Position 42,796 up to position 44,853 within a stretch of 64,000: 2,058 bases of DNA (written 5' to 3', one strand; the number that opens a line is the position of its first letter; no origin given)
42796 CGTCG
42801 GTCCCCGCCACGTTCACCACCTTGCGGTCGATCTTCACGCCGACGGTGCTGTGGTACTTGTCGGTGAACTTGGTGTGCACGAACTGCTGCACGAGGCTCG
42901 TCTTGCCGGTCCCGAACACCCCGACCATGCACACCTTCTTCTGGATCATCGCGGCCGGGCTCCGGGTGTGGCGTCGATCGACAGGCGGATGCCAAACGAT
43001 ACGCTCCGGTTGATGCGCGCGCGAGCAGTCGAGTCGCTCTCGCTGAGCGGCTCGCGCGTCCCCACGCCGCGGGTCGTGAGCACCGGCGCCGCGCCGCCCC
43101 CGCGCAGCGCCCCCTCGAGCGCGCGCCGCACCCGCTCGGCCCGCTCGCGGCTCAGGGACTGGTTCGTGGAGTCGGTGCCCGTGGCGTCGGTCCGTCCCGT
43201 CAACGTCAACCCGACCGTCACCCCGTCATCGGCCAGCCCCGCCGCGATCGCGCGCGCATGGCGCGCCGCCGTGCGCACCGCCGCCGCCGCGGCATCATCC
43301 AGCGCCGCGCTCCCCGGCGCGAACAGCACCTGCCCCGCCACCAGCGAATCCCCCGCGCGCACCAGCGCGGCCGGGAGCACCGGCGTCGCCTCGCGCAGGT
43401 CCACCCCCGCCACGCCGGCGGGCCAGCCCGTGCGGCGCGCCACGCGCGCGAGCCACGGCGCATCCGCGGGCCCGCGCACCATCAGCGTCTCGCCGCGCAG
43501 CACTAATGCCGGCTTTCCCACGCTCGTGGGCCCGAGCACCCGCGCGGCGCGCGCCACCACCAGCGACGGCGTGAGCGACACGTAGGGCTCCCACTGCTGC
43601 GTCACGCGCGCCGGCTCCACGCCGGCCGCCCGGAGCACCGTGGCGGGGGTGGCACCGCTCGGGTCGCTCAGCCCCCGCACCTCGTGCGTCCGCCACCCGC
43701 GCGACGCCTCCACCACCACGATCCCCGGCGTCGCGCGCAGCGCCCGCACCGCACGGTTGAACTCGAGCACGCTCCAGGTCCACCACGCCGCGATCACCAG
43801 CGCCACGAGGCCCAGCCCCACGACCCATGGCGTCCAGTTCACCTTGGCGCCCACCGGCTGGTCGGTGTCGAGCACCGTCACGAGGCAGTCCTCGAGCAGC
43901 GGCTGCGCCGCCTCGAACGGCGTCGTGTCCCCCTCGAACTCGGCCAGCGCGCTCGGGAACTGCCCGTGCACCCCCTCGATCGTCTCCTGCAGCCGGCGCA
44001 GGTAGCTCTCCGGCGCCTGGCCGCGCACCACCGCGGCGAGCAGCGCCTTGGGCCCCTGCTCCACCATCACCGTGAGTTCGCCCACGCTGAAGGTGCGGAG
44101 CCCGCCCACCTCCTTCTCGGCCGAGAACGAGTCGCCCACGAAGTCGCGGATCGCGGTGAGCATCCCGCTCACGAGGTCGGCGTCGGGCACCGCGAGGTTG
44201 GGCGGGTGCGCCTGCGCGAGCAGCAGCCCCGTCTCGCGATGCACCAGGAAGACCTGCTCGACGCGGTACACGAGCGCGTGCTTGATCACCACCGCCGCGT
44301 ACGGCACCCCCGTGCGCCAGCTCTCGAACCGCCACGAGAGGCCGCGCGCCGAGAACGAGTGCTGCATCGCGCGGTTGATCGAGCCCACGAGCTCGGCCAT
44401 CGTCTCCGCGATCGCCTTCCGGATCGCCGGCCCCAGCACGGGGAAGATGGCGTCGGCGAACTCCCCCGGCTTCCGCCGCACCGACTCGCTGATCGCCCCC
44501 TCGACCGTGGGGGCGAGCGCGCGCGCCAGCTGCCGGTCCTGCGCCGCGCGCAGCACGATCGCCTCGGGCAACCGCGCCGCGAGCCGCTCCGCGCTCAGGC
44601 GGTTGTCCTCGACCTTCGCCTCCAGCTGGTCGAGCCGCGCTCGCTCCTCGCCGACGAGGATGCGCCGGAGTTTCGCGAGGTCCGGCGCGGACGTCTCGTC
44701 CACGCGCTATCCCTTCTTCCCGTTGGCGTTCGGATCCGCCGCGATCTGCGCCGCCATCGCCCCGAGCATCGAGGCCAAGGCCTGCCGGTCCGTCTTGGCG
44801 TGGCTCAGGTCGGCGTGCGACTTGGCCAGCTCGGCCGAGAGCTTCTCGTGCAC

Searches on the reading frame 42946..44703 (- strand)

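Call 80: search_protein_families(library=pfam, proteins=[window:42946-44703:-], max_evalue=0.001)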
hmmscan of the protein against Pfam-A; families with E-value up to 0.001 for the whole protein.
window:42946-44703:- (585 aa): 1 family
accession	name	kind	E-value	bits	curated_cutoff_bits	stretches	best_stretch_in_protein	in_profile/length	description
PF00691.25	OmpA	-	2.5e-08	34.6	27.2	1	460-565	1-97/98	OmpA family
